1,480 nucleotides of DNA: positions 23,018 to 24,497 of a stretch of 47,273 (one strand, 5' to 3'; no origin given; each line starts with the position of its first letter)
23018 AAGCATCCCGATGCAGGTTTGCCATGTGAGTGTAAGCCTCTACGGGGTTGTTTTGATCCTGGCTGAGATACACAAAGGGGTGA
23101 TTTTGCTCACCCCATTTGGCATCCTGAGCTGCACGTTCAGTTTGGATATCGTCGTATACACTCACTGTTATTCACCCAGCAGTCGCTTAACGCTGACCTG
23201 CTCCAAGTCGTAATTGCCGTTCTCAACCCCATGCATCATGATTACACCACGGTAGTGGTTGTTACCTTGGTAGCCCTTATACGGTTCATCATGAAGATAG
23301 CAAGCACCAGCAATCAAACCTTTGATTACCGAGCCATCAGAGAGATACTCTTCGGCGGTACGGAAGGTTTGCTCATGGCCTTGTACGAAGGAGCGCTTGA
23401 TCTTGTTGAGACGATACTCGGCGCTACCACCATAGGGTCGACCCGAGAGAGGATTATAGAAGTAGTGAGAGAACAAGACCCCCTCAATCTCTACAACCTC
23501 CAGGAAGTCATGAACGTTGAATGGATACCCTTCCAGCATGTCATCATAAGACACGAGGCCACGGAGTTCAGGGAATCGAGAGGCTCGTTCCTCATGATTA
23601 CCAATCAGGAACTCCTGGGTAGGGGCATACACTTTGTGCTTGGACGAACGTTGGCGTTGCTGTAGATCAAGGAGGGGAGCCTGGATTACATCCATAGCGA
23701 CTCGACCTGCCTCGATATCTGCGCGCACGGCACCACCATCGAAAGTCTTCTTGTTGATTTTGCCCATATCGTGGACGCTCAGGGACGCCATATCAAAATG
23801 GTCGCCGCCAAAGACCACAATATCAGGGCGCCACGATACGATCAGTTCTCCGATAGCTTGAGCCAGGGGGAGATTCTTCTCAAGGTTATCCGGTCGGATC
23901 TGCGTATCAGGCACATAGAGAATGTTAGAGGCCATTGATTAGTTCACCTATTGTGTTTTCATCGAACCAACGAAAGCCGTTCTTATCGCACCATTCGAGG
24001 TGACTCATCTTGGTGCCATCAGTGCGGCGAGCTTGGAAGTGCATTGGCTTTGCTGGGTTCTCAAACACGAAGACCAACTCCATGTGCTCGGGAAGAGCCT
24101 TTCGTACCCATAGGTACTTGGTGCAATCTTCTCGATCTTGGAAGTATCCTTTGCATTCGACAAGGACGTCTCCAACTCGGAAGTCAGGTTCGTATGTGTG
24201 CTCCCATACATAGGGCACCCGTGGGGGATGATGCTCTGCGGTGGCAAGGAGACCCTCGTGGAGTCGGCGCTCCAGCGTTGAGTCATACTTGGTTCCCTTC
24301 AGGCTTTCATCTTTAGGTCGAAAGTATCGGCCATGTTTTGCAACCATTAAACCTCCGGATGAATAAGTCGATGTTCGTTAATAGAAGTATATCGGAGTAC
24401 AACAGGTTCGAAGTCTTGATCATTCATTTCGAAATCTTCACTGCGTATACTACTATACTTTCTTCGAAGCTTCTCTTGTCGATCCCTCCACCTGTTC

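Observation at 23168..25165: Possible tRNA 3'-end repair module: AT-rich CCA/polyA-polymerase-type nucleotidyltransferase next to a calcineurin-like phosphoesterase, flanking endonuclease I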

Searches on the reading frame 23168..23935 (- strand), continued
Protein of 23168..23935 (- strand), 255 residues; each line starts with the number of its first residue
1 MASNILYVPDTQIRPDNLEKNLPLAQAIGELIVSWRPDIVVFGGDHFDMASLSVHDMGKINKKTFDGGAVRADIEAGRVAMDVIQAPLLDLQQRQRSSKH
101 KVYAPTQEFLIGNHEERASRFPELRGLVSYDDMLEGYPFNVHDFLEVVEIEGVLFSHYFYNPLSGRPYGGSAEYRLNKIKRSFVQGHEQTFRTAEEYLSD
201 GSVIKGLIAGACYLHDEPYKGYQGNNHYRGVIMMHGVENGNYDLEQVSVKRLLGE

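Call 60: search_protein_families(library=pfam, alignment_id=A5, max_evalue=1)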
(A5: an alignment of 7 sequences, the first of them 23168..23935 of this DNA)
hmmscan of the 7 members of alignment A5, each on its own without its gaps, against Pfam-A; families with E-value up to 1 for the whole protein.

A. member 1, window:23168-23935:- (255 aa): 1 family
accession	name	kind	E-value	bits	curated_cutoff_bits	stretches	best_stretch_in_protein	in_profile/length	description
PF00149.33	Metallophos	-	0.0079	17.1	21.5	1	5-153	3-116/191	Calcineurin-like phosphoesterase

B. families by the number of members that match (of 7 scanned): 21 families
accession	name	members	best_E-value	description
PF00149.33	Metallophos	6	2.2e-06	Calcineurin-like phosphoesterase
PF08281.18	Sigma70_r4_2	1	2.6e-05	Sigma-70, region 4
PF13384.12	HTH_23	1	4.6e-05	Homeodomain-like domain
PF08279.18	HTH_11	1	0.00018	HTH domain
PF00196.25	GerE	1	0.00023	Bacterial regulatory proteins, luxR family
PF06056.18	Terminase_5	1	0.0014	Putative ATPase subunit of terminase (gpP-like)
PF13518.12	HTH_28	1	0.0019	Helix-turn-helix domain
PF12840.13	HTH_20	1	0.0026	Helix-turn-helix domain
PF07638.17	Sigma70_ECF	1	0.0026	ECF sigma factor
PF04545.22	Sigma70_r4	1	0.0044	Sigma-70, region 4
PF13551.12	HTH_29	1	0.0071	Winged helix-turn helix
PF13412.12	HTH_24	1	0.02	Winged helix-turn-helix DNA-binding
PF21476.4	PF0610-like_N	1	0.021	PF0610-like, N-terminal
PF14493.12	HTH_40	1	0.037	Helix-turn-helix domain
PF13542.12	HTH_Tnp_ISL3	1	0.067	Helix-turn-helix domain of transposase family ISL3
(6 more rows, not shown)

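Call 61: search_dna_similar(query=L012:3808-4374:+, collection=phages, mode=protein, max_rows=30, rows=spread, max_evalue=0.00001)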
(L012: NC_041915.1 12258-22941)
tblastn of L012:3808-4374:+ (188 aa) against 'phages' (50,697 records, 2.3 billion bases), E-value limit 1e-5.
Records with a match: 114; places in all: 114; records where one place covers at least 80% of the query: 114.
Best place of each record, by identity: >=99% 3; 90-95% 10; 80-90% 83; 60-80% 11; <60% 7.
By first word of the organism name: Acinetobacter 112; Friunavirus 1; Vibrio 1.
By host as written in the record: Acinetobacter baumannii 30; - 20; Acinetobacter pittii 8; Acinetobacter baumannii 28 5; Acinetobacter baumannii 164 3; Acinetobacter baumannii 3940 2; carbapenem-resistant Acinetobacter baumannii 2; Acinetobacter baumannii ACICU 2; and 38 more.
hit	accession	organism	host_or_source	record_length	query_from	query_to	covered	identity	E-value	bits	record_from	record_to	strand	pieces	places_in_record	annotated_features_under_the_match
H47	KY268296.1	Acinetobacter phage vB_AbaP_AS11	Acinetobacter baumannii 28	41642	1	188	100%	100.0%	2e-114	362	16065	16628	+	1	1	tRNA nucleotidyltransferase | 5'-3' exonuclease | DNA endonuclease VII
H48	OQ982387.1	Acinetobacter phage vB_Ab-P-7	Acinetobacter baumannii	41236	1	188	100%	93.1%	1e-108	346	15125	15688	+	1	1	nucleotidyltransferase | exonuclease | DNA endonuclease VII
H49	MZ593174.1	Acinetobacter phage vB_Api_3043-K38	Acinetobacter pittii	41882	1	188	100%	90.4%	7e-105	335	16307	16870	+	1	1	hypothetical protein | exonuclease | DNA endonuclease VII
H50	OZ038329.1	Friunavirus sp. BRC001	-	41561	1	188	100%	89.4%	2e-102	328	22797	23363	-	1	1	nucleotidyltransferase | exonuclease | endonuclease VII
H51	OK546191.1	Acinetobacter phage vB_AbaP_ABWU2101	Acinetobacter baumannii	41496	1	188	100%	88.9%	2e-101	325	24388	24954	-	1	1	tRNA nucleotidyltransferase | DNA exonuclease | DNA endonuclease VII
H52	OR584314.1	Acinetobacter phage vB_AbaP_B4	Acinetobacter baumannii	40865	1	183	97%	90.2%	9e-102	326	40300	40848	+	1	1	tRNA nucleotidyltransferase | DNA exonuclease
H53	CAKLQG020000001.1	Acinetobacter phage MD-2021b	not known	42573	1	188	100%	87.3%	2e-97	313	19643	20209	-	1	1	Uncharacterised protein (x2) | Recombination endonuclease VII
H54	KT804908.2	Acinetobacter phage IME-200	Acinetobacter baumannii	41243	1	188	100%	86.8%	4e-100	322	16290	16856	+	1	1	hypothetical protein | DNA exonuclease | DNA endonuclease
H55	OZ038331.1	Acinetobacter phage vB_AbaP_Tama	-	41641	1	188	100%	86.2%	2e-99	319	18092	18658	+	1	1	nucleotidyltransferase | exonuclease | endonuclease VII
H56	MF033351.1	Acinetobacter phage vB_ApiP_P2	Acinetobacter pittii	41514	1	188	100%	85.7%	1e-98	317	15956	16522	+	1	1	tRNA nucleotidyltransferase | exonuclease | DNA endonuclease VII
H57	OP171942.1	Acinetobacter phage AbpL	Acinetobacter baumannii AB2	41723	1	188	100%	85.2%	2e-98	317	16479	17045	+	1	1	tRNA nucleotidyltransferase | endonuclease | exonuclease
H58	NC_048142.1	Acinetobacter phage AbKT21phiIII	Acinetobacter baumannii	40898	1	188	100%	85.2%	1e-97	314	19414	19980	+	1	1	nucleotidyltransferase | hypothetical protein | endonuclease VII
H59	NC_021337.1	Acinetobacter phage AB3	carbapenem-resistant Acinetobacter ...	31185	1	188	100%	84.7%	3e-96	310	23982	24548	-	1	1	nucleotidyltransferase (x2) | putative DNA exonuclease | endonuclease VII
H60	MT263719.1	Acinetobacter virus vB_AbaP_AGC01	Acinetobacter baumannii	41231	1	188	100%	84.1%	2e-96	311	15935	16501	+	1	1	phosphoestherase with HTH domain | DNA endonuclease VII | dNMP kinase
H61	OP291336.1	Acinetobacter phage AIIMS-AbE5-RC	Acinetobacter baumannii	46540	1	188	100%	83.6%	7e-97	312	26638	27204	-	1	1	hypothetical protein | 5'-3' exonuclease | DNA endonuclease VII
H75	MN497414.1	Vibrio phage vB_VhaP_VH-5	Vibrio harveyi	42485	6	184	95%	33.3%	2e-16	82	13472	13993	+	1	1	hypothetical protein | recombination endonuclease VII | exonuclease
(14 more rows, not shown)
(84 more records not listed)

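Call 62: search_dna_similar(query=L010:2802-3785:+, collection=phages, mode=protein, max_rows=20, rows=spread, max_evalue=0.00001)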
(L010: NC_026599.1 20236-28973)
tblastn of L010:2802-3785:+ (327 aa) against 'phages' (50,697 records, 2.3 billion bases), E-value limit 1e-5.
Records with a match: 103; places in all: 106; records where one place covers at least 80% of the query: 103.
Best place of each record, by identity: >=99% 2; 95-99% 8; 90-95% 3; 60-80% 51; <60% 39.
By first word of the organism name: Pseudomonas 100; Bruynoghevirus 2; Poriferisphaera 1.
By host as written in the record: Pseudomonas aeruginosa 39; Pseudomonas aeruginosa PAO1 17; - 10; Pseudomonas sp. 6; Pseudomonas aeruginosa strain PAO1 deltafliF 4; Pseudomonas aeruginosa ATCC 27853 3; Pseudomonas fluorescens 3; Pseudomonas tolaasii NCPPB 2192 2; and 18 more.
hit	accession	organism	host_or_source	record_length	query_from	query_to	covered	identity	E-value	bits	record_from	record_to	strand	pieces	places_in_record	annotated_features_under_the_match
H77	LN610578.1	Pseudomonas phage vB_PaeP_C2-10_Ab22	Pseudomonas aeruginosa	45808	1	327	100%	100.0%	0e+0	632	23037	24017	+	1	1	ORF44: hypothetical protein | ORF45: hypothetical protein | ORF43: putative 5'-3' exonuclease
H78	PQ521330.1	Pseudomonas phage vB_PaeP_1429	Pseudomonas aeruginosa PAO1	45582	1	327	100%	98.2%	0e+0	625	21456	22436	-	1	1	record has no annotation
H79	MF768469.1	Pseudomonas phage SL4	Pseudomonas aeruginosa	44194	1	327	100%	93.6%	0e+0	608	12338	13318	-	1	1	hypothetical protein (x2) | putative 5'-3' exonuclease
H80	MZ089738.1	Pseudomonas phage PSA31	wastewater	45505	1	327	100%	71.9%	1e-151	476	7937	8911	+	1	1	hypothetical protein | exonuclease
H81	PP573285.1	Pseudomonas phage vB_PaeP_SIIA-P2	Pseudomonas aeruginosa 7-61-29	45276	1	327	100%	71.9%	2e-151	475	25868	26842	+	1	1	hypothetical protein | endonuclease | exonuclease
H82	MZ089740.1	Pseudomonas phage PSA37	wastewater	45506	1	327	100%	71.6%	1e-150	473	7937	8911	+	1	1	hypothetical protein | exonuclease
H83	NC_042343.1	Pseudomonas phage PaP4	Pseudomonas aeruginosa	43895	1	327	100%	71.3%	4e-152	478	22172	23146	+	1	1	hypothetical protein | exonuclease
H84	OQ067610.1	Pseudomonas phage FJK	Pseudomonas aeruginosa Paer40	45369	1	327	100%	70.0%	9e-148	465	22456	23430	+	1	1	hypothetical protein | endonuclease | exonuclease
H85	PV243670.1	Pseudomonas phage Pae-1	Pseudomonas aeruginosa 48C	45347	1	327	100%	69.4%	5e-144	454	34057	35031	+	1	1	endonuclease | hypothetical protein | DNA polymerase I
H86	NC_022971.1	Pseudomonas phage phiIBB-PAA2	Pseudomonas aeruginosa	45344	1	324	99%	69.4%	3e-146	460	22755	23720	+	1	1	hypothetical protein | exonuclease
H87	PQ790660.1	Pseudomonas phage Clew-6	Pseudomonas aeruginosa strain PAO1 ...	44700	1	324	99%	68.8%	1e-144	456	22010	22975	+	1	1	hypothetical protein | exonuclease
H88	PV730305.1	Pseudomonas phage MHN1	Pseudomonas aeruginosa A10 (clinical)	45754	1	324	99%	68.5%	7e-144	454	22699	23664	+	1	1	hypothetical protein | exonuclease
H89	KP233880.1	Pseudomonas phage PhiCHU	Pseudomonas aeruginosa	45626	1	327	100%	48.2%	1e-76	261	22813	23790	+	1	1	hypothetical protein | endonuclease | 5' - 3' exonuclease | terminator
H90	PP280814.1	Pseudomonas phage KG853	Pseudomonas aeruginosa ATCC 27853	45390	1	327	100%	47.3%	2e-76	260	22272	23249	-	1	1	hypothetical protein | exonuclease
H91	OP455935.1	Pseudomonas phage Ka1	Baikal Lake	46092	1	327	100%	46.9%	5e-77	261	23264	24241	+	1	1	putative tRNA nucleotidyltransferase/poly(A) polymerase | endodeoxyribonuclease I | flap endonuclease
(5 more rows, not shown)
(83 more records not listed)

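Call 76: get_annotated_region(hit=H75, flank=4000)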
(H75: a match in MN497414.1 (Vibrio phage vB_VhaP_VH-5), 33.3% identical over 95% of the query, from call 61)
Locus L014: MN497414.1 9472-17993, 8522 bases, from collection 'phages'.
description: Vibrio phage vB_VhaP_VH-5, complete genome.
organism: Vibrio phage vB_VhaP_VH-5 (NCBI taxid 2660694)
taxonomy: Viruses; Duplodnaviria; Heunggongvirae; Uroviricota; Caudoviricetes; Autographiviridae; Beijerinckvirinae
host: Vibrio harveyi; source: sewage of seafood market; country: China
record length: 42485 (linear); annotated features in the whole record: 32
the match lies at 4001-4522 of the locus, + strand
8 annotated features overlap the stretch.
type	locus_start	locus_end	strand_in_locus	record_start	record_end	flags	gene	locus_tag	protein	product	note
CDS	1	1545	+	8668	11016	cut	-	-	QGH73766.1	DNA-directed DNA polymerase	-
CDS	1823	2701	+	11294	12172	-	-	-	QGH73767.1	hypothetical protein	hypothetical protein Petty_20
CDS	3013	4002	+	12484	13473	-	-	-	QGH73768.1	exonuclease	-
CDS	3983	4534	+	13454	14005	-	-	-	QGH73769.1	hypothetical protein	hypothetical protein Aci07_28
CDS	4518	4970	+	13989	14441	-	-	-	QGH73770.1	recombination endonuclease VII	-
CDS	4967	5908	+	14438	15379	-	-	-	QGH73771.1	metallo-dependent phosphoesterase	-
CDS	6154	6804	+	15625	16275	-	-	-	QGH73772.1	putative dNMP kinase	-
CDS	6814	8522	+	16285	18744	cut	-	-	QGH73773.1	DNA directed RNA polymerase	-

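Call 89: search_protein_families(library=phrogs, proteins=[L014:3983-4534:+, L012:1474-2364:+], max_evalue=0.001)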
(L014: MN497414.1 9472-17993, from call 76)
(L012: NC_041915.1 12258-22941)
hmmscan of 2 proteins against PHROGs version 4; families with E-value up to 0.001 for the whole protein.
L014:3983-4534:+ (183 aa): 1 family
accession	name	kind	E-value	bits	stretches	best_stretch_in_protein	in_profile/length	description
phrog_1614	-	DNA, RNA and nucleotide metabolism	4.1e-21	76.9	1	10-171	20-197/268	nucleotidyltransferase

L012:1474-2364:+ (296 aa): 2 families
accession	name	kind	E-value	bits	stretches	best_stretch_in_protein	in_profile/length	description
phrog_862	-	unknown function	5e-82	276.8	1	5-287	4-269/276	-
phrog_6599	-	unknown function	0.00088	20.1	0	43-155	29-143/245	-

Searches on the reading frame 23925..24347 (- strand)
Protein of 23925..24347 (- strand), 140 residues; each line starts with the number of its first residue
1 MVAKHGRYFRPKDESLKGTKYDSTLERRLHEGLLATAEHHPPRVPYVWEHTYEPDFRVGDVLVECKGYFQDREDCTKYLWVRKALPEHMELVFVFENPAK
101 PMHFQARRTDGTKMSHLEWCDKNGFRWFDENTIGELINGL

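Call 3: search_protein_families(library=pfam, proteins=[window:23925-24347:-], max_evalue=1)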
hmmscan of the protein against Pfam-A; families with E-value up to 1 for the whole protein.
window:23925-24347:- (140 aa): 2 families
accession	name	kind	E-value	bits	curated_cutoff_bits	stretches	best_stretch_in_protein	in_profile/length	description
PF05367.17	Phage_endo_I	-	5.1e-11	42.9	29.1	1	18-130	12-123/149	Phage endonuclease I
PF20034.4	Peptidase_S80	-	0.14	11.7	23.4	1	13-47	44-77/229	Peptidase S80 family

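Call 4: search_protein_families(library=phrogs, proteins=[window:23925-24347:-], max_evalue=0.01)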
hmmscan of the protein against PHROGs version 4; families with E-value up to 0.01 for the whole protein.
window:23925-24347:- (140 aa): 4 families
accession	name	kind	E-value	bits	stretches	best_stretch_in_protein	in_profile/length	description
phrog_945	-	DNA, RNA and nucleotide metabolism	1e-35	123.6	1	12-133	5-124/145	endonuclease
phrog_14437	-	DNA, RNA and nucleotide metabolism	5.6e-29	100.9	1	62-137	1-76/79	endonuclease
phrog_28191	-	unknown function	9.1e-07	29.4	1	42-130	107-196/255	-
phrog_29037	-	DNA, RNA and nucleotide metabolism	0.0052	17.3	1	51-73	168-190/241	endonuclease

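Call 13: search_protein_families(library=ncbifam, proteins=[window:23925-24347:-], max_evalue=1)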
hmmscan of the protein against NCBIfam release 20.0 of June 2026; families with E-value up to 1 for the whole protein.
window:23925-24347:- (140 aa): 0 families
